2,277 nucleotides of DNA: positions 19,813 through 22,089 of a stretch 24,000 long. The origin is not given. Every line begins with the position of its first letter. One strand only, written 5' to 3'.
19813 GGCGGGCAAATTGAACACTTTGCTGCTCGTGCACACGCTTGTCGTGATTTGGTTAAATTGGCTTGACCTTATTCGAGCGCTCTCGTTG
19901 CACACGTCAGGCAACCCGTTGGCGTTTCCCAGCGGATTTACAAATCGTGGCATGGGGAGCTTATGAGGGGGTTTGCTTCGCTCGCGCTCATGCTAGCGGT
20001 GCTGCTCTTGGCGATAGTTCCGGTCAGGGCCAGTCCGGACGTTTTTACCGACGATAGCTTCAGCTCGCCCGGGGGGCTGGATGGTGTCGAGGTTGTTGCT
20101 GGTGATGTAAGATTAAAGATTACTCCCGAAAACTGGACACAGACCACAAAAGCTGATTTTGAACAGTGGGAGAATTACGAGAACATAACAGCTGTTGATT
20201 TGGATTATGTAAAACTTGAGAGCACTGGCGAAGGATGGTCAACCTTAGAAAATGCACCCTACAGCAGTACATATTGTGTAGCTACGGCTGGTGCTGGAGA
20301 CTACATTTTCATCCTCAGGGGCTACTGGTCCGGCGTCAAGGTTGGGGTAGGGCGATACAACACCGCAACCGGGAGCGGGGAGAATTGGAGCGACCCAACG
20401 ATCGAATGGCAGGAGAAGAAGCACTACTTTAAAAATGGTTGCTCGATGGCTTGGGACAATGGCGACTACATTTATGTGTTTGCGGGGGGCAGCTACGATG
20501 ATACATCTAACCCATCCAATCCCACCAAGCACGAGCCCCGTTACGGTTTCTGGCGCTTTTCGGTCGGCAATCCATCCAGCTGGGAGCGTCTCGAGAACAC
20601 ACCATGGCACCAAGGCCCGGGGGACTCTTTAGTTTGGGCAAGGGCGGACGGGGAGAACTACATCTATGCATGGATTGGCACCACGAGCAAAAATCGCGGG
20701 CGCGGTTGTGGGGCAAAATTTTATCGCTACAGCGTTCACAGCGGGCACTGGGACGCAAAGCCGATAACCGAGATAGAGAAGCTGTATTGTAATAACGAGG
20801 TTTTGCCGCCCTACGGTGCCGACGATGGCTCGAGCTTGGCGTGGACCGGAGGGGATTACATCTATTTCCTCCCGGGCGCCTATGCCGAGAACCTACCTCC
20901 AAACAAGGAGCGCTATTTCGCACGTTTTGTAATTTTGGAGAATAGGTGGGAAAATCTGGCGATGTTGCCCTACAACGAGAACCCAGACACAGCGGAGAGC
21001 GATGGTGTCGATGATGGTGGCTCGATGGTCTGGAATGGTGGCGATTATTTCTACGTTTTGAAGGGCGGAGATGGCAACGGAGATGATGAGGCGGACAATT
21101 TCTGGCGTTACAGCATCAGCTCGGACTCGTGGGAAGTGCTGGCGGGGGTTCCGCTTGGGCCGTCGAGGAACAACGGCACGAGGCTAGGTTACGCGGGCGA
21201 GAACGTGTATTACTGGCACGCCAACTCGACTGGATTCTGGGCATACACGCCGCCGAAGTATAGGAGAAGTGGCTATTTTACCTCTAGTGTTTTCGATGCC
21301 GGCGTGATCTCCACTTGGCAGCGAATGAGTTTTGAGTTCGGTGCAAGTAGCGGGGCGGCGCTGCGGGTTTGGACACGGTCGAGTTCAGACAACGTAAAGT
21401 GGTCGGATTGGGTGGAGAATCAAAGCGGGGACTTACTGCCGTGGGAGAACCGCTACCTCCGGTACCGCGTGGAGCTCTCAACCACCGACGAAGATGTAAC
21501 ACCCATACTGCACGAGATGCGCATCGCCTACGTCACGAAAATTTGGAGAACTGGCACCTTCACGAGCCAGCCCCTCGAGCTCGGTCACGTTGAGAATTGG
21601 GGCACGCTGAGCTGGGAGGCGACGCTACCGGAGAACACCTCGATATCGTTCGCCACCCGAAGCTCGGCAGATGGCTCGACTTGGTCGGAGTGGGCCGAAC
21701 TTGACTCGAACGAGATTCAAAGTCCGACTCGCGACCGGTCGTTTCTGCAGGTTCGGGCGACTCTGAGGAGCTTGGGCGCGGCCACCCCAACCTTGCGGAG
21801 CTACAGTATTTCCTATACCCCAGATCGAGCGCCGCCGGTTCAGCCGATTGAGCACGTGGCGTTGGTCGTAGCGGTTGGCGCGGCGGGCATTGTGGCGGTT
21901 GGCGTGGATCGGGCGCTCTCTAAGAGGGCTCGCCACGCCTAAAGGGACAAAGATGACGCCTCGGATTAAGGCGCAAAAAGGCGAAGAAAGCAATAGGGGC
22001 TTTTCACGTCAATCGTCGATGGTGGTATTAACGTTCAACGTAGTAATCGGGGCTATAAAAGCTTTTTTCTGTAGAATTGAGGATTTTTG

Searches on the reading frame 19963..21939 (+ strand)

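Call 30: search_protein_families(library=pfam, proteins=[window:19963-21939:+], max_evalue=0.01)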
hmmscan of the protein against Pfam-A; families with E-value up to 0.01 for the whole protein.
window:19963-21939:+ (659 aa): 2 families
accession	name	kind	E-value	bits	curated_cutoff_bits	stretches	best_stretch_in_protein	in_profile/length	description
PF13964.12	Kelch_6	-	2.4e-05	24.6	25.3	0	360-397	11-47/50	Kelch motif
PF13415.12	Kelch_3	-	0.0049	17.5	22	0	368-398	8-37/48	Galactose oxidase, central domain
